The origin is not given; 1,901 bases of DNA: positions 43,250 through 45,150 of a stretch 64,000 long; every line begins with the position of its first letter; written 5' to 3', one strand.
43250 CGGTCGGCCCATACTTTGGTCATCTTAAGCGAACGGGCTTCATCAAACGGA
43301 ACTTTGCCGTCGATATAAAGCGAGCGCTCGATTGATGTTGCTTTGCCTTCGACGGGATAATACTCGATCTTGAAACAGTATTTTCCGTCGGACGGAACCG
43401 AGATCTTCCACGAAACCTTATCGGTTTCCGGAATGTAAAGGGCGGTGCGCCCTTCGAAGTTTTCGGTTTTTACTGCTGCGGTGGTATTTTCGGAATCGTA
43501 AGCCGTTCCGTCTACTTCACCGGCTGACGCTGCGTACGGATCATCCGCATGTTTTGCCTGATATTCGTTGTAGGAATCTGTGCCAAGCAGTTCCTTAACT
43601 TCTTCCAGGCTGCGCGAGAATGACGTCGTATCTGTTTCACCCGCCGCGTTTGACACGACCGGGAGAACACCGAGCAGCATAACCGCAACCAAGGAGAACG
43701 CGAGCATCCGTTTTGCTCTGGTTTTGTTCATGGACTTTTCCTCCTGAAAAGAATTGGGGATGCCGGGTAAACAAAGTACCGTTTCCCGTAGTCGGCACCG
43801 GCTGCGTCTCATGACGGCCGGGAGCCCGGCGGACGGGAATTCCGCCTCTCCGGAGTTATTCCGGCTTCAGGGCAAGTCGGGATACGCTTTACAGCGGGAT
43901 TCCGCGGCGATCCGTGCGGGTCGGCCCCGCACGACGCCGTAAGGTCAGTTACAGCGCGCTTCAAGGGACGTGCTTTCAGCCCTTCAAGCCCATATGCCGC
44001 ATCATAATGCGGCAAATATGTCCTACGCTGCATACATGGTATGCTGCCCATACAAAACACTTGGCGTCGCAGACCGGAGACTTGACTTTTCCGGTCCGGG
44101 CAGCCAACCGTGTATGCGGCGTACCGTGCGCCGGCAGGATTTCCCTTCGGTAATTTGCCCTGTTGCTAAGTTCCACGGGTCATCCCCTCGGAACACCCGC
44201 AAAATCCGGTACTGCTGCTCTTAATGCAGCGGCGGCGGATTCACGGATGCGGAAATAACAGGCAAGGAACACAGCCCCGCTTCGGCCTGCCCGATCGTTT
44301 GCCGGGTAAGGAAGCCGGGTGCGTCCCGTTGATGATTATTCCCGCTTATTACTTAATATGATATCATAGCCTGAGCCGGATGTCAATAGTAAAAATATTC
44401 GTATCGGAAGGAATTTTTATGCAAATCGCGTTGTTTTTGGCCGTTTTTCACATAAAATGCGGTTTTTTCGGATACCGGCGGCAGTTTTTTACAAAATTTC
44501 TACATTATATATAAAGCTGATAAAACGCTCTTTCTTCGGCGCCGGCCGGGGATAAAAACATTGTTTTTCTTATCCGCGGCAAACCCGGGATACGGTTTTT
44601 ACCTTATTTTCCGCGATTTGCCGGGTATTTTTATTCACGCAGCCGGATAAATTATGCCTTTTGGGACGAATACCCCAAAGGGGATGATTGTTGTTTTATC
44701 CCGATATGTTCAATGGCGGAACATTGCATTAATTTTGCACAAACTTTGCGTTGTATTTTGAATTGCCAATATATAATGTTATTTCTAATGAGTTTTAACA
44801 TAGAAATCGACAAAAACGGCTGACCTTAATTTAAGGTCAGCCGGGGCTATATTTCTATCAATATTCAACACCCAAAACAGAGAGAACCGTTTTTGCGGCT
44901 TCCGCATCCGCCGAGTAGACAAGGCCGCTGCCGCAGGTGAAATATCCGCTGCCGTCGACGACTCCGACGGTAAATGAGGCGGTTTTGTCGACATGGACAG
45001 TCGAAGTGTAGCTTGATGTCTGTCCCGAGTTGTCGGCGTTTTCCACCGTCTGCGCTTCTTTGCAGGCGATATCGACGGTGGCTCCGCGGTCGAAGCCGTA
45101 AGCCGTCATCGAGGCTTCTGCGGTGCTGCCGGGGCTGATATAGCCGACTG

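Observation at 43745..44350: ~600-nt ORF-free, GC-rich, hairpin-dense element between a promoter and the giant-SBP operon: candidate large structured RNA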

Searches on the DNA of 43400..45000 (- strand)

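Call 4: search_rna_families(source=window, start=43400, end=45000, threshold=evalue, max_evalue=10, show_alignments=3)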
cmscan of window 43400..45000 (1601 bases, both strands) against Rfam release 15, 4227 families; matches with E-value up to 10: 11.
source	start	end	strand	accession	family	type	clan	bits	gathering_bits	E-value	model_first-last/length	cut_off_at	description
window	44723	44842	+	RF00625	P11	Gene;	-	23.7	70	0.011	1-139/139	no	Pseudomonas sRNA P11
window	44735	44863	+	RF00413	SNORA19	Gene; snRNA; snoRNA; HACA-box;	-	23.4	80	0.47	1-131/131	no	Small nucleolar RNA SNORA19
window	44744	44873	-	RF01794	sok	Gene; antitoxin;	-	19.6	59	0.1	1-157/157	no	sok antitoxin (CssrC)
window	44687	44850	+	RF01582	RUF4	Gene; sRNA;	-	19.4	55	0.59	1-277/277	no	RNA of unknown function RUF4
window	44325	44375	+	RF01150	sR11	Gene; snRNA; snoRNA; CD-box;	-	19.1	39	1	1-57/57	no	Small nucleolar RNA sR11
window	43786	43887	+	RF01729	Termite-flg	Cis-reg;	-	17.9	40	3.5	1-106/106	no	Termite-flg RNA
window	44523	44652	-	RF02618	SSRC34_2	Gene; sRNA;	-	17.7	48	8.4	1-125/125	no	Streptococcus sRNA 34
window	44515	44580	+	RF01787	drz-agam-1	Gene; ribozyme;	-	17.5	37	2.1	1-82/82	no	drz-agam-1 ribozyme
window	44493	44622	+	RF01486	rli62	Cis-reg;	-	17.2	83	3.8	1-135/135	no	Listeria sRNA rli62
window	44482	44579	-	RF02902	AaHKsRNA22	Gene; sRNA;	-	16.5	39.8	4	1-101/101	no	Aggregatibacter sRNA 22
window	44813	44865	-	RF02763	IsrM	Gene; sRNA;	-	10.1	376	5.9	1-329/329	no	IsrM sRNA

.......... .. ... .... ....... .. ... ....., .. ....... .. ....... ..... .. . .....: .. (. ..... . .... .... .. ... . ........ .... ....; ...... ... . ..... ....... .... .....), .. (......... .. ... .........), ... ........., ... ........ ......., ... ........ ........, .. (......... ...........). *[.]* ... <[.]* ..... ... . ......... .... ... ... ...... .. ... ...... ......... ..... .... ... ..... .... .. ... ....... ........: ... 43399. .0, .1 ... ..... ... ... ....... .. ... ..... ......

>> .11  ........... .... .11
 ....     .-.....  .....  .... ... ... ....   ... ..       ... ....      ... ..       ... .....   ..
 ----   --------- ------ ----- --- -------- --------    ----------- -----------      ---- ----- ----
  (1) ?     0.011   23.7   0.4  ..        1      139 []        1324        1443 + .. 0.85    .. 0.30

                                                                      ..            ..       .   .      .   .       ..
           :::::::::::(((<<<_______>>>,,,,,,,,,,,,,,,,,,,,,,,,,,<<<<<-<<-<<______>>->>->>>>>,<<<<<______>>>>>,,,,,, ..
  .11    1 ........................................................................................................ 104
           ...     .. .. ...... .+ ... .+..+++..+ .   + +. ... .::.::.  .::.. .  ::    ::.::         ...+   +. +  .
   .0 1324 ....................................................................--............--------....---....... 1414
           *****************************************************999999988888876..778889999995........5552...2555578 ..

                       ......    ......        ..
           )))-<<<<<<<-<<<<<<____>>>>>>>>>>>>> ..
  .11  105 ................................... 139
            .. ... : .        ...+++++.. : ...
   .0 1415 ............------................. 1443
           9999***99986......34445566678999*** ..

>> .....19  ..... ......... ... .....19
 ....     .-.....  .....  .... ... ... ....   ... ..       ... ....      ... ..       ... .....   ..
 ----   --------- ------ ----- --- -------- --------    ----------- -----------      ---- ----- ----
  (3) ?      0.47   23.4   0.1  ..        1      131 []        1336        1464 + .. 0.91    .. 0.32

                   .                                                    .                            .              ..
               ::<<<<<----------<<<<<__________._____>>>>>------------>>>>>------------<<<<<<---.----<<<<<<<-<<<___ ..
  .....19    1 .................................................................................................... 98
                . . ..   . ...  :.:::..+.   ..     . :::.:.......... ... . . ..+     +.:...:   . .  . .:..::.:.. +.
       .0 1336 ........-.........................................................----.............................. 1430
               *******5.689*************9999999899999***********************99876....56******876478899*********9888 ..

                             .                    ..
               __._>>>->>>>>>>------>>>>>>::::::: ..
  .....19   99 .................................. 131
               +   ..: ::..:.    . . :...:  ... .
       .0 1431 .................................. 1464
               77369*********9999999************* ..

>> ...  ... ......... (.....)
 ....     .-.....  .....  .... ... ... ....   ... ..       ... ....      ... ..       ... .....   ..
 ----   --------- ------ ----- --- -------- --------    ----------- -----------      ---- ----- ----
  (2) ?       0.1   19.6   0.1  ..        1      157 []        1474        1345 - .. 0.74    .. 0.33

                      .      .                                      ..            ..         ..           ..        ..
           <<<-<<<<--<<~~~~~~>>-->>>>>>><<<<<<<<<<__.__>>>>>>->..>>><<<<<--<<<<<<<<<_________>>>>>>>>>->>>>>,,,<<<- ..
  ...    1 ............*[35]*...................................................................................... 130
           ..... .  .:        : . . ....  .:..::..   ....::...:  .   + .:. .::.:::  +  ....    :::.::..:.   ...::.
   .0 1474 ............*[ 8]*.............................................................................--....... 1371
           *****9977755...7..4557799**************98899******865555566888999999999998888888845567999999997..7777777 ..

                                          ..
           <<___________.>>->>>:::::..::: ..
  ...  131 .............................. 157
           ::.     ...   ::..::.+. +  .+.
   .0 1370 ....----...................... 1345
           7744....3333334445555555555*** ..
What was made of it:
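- Closest known: Riboswitches and protein-dependent leader switches. Different: No match to any Rfam riboswitch or leader family (call 4).
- No Rfam match, even at E <= 10 (call 4).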

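Call 43: search_dna_similar(query=window:43733-44352:-, collection=plasmids, mode=distant, max_evalue=0.01)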
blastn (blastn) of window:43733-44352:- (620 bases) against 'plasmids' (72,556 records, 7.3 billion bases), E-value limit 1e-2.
No match.

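Call 60: build_rna_model(alignment_id=A5, structure=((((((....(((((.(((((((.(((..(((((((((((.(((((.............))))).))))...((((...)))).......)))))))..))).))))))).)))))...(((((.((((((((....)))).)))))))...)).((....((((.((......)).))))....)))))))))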
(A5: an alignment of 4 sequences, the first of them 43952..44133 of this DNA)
Model R1 built from alignment A5 (4 sequences, 193 columns); structure: as given.
model positions 184; base pairs 62; branch points 3; effective number of sequences 0.7; information 0.591 bits per position. Calibrated on 0.2 Mb of random sequence (short: E-values are rough).
structure used (alignment columns):
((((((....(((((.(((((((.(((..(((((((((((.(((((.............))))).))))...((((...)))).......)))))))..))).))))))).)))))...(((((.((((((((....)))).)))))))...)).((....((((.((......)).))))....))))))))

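Call 61: search_with_rna_model(model_id=R1, sources=[window, L003, L004, L005, L006, L007, L008, L009, L010, L011, L012, L013, L014, L015, L016, L017, L018, L019, L020, L021, L022, L023, L024, L025, L026, L027, L028, L029, L030, L031, L032, L033, L034, L035, L036, L037, L038, L039, L040, L041, L042, L043, L044, L045, L046, L047, L048, L049, L050, L051, L052, L053, L054, L055, L056, L057, L058, L059, L060, L061, L062, L063, L064, L065, L066, L067, L068, L069, L070, L071, L072, L073, L074, L075, L076, L077, L078, L079, L080, L081, L082, L083, L084, L086, L087, L001], max_evalue=10, show_alignments=6)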
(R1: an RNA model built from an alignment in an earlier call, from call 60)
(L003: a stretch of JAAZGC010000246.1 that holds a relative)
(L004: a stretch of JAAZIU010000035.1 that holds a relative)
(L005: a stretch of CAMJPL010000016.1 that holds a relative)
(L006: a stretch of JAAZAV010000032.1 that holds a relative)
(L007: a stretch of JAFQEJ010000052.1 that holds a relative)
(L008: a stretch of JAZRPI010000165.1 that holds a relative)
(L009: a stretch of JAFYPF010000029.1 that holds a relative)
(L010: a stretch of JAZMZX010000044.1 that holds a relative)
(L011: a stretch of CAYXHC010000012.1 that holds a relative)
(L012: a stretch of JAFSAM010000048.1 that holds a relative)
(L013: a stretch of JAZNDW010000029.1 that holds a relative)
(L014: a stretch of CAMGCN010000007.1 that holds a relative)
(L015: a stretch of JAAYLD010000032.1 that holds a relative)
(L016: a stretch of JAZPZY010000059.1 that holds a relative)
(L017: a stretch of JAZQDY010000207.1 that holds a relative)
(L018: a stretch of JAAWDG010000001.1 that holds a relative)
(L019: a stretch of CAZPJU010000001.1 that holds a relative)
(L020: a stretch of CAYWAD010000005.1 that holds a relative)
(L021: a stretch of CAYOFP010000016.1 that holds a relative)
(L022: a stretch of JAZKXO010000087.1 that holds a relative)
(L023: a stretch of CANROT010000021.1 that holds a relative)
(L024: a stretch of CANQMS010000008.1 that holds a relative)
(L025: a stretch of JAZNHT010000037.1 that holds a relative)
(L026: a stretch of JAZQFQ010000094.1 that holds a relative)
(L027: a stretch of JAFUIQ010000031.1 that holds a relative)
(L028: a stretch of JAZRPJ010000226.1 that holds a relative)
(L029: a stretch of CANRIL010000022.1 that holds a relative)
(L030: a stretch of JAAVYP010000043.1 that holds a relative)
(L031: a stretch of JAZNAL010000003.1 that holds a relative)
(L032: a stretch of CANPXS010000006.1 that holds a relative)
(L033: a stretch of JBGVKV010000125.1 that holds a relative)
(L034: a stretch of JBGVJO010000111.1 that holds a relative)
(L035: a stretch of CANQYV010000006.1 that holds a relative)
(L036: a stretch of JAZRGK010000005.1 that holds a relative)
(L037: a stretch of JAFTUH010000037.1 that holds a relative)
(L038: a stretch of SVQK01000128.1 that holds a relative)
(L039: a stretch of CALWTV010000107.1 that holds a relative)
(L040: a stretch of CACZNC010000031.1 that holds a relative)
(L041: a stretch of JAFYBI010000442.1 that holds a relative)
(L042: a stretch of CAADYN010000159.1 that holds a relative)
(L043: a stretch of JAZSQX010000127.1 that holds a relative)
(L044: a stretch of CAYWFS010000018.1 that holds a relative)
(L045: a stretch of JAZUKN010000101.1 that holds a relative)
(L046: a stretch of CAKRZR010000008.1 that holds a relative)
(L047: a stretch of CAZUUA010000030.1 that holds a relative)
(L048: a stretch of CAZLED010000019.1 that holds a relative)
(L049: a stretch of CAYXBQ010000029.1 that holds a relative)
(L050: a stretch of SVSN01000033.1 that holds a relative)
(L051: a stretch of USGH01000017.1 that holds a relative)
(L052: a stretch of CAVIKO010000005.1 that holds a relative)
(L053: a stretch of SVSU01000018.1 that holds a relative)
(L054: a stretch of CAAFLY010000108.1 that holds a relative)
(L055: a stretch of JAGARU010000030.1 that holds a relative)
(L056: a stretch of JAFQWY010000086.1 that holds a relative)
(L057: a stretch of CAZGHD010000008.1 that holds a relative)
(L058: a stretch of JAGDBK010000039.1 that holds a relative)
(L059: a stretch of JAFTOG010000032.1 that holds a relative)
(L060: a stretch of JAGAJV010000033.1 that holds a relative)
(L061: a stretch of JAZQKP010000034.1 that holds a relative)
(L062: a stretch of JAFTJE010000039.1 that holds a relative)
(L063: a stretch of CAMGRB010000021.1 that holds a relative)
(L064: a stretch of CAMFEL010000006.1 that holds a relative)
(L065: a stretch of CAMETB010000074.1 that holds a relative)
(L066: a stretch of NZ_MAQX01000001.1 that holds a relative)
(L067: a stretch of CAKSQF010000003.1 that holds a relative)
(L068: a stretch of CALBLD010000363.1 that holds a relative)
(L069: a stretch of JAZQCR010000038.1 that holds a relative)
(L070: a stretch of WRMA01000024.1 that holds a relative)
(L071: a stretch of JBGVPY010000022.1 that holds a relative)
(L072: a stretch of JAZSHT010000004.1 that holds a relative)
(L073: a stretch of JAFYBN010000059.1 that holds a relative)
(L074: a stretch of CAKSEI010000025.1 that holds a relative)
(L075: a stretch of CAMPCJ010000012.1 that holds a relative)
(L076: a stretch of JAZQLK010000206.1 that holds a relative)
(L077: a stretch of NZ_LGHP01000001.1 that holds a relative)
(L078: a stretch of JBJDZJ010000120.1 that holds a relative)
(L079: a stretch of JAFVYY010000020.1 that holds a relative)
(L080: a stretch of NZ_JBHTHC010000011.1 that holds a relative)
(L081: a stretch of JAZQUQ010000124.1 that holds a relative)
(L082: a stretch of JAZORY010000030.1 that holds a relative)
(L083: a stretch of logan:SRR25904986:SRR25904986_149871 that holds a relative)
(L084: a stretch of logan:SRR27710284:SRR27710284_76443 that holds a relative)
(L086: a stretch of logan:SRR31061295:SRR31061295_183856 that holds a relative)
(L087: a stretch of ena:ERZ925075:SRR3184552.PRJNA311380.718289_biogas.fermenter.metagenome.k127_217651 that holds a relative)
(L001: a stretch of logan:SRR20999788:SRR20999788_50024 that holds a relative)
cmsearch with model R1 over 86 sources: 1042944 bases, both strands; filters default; matches with E-value up to 10: 9.
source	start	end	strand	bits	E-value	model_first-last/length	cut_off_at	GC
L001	549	738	+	216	4.1e-50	1-184/184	no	0.54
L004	4548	4737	+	216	4.1e-50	1-184/184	no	0.54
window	43952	44133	-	195.6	4.1e-45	1-184/184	no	0.57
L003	3769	3940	+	183.6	3.4e-42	1-184/184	no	0.6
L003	3779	3863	-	34.4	1e-05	11-110/184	no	0.55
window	44024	44123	+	33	2.2e-05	11-110/184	no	0.56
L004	4558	4663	-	32.3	3.3e-05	11-110/184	no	0.49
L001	559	664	-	32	4e-05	11-110/184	no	0.49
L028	546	636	-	18.2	0.094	1-184/184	no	0.46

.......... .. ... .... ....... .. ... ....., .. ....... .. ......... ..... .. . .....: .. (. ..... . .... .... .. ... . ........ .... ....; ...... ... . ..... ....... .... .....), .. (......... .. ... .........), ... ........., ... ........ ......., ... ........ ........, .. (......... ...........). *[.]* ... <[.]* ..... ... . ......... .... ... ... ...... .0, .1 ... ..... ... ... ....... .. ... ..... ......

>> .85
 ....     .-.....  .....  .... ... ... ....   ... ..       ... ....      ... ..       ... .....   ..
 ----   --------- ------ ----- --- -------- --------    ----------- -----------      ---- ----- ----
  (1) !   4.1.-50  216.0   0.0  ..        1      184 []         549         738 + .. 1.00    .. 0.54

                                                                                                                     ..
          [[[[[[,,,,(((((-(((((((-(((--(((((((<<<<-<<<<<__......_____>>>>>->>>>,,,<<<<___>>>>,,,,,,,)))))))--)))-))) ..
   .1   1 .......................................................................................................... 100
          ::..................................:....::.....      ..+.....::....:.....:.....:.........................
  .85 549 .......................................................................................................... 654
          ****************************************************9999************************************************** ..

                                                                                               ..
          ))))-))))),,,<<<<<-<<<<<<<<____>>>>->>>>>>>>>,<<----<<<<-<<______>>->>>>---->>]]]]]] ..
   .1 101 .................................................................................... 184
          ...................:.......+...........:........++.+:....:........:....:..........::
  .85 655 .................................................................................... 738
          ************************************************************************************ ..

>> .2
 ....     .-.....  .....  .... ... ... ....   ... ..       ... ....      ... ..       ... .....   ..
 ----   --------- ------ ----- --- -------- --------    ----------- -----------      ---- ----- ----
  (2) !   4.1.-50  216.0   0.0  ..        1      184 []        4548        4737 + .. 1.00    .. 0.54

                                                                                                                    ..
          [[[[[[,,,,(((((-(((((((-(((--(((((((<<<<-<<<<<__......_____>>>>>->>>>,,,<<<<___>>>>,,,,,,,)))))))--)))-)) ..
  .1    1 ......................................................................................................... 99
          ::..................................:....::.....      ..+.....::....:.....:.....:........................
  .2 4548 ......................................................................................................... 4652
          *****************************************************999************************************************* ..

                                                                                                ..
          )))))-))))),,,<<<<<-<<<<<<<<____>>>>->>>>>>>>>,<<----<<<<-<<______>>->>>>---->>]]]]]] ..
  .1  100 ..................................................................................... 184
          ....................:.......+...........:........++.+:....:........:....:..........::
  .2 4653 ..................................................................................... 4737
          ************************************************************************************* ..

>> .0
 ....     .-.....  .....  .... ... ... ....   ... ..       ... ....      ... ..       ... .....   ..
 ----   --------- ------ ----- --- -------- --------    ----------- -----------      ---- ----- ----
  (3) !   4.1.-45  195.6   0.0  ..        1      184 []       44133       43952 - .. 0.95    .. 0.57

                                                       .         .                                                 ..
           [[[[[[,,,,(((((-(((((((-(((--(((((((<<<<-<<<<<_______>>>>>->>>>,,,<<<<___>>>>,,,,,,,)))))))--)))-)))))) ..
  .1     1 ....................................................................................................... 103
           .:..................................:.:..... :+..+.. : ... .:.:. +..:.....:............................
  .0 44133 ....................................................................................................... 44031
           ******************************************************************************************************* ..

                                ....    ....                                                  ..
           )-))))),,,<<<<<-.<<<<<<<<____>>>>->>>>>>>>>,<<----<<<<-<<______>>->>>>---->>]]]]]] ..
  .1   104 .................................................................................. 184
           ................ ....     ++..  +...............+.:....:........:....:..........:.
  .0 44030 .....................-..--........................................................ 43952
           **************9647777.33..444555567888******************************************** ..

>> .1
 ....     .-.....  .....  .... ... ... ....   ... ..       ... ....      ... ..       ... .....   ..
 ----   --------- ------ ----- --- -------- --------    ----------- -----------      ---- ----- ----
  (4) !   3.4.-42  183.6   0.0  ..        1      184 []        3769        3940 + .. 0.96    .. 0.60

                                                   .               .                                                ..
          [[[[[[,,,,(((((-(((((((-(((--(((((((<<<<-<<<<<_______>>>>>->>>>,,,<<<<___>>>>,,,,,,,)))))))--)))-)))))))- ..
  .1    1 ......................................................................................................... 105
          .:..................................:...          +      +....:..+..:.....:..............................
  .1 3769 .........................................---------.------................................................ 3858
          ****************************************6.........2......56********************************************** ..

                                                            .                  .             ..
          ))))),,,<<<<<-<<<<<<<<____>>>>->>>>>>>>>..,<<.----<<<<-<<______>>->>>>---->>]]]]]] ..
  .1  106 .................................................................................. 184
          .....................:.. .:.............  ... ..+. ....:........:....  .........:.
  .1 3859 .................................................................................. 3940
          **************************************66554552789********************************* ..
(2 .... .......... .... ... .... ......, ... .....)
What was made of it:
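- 43952..44133 (-): Core three-way junction. It comprises the closing helix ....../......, a long helix of 22 pairs (44123-44024) with a conserved C-A mismatch, the hairpin at 44020-43991 and the hairpin at 43983-43964. It holds the 37-nt and 53-nt invariant runs. Model R1 scores 184-216 bits in the three lineages and finds the core nowhere else in about 1 Mb of related loci (call 61).
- On Riboswitch (generic): Core model R1 finds nothing in 80 loci of the binding-protein family outside the three lineages (call 61).
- On REP / MITE-type repeated palindromic elements: One copy in the 64-kb window and one per related locus (call 61).
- Tried and rejected: The covariance model of the three-way-junction core was run against about 1 Mb of related loci and found no remote member, not even the L005 helix (call 61).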

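Call 74: search_dna_similar(query=window:43733-44352:-, collection=phages, mode=distant, max_evalue=0.01)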
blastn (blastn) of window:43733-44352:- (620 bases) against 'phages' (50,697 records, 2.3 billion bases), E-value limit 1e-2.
No match.
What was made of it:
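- No second copy in the window, in about 1 Mb of related loci, or in plasmid and phage records (calls 43, 61, 74).
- Tried and rejected: Plasmids and phages. blastn gave no match (calls 43, 74).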

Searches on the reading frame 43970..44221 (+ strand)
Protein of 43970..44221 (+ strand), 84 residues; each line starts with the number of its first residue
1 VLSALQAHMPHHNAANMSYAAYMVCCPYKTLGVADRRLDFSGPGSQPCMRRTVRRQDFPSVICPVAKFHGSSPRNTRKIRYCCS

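Call 42: search_protein_families(library=pfam, max_evalue=1, proteins=[window:43970-44221:+])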
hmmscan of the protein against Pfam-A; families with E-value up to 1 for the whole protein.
seq(84 aa): 1 family
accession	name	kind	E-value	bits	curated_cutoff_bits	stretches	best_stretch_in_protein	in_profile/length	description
PF13293.11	DUF4074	-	0.043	14.3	22.3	1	7-35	10-38/63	Domain of unknown function (DUF4074)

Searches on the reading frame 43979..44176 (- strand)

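Call 42: search_protein_families(library=pfam, max_evalue=1, proteins=[window:43979-44176:-])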
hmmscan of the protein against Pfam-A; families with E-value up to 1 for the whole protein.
seq(66 aa): 1 family
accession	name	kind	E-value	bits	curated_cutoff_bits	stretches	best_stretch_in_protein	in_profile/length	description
PF04846.18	Herpes_pp38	-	0.045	14.1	26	1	24-45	33-54/63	Herpesvirus pp38 phosphoprotein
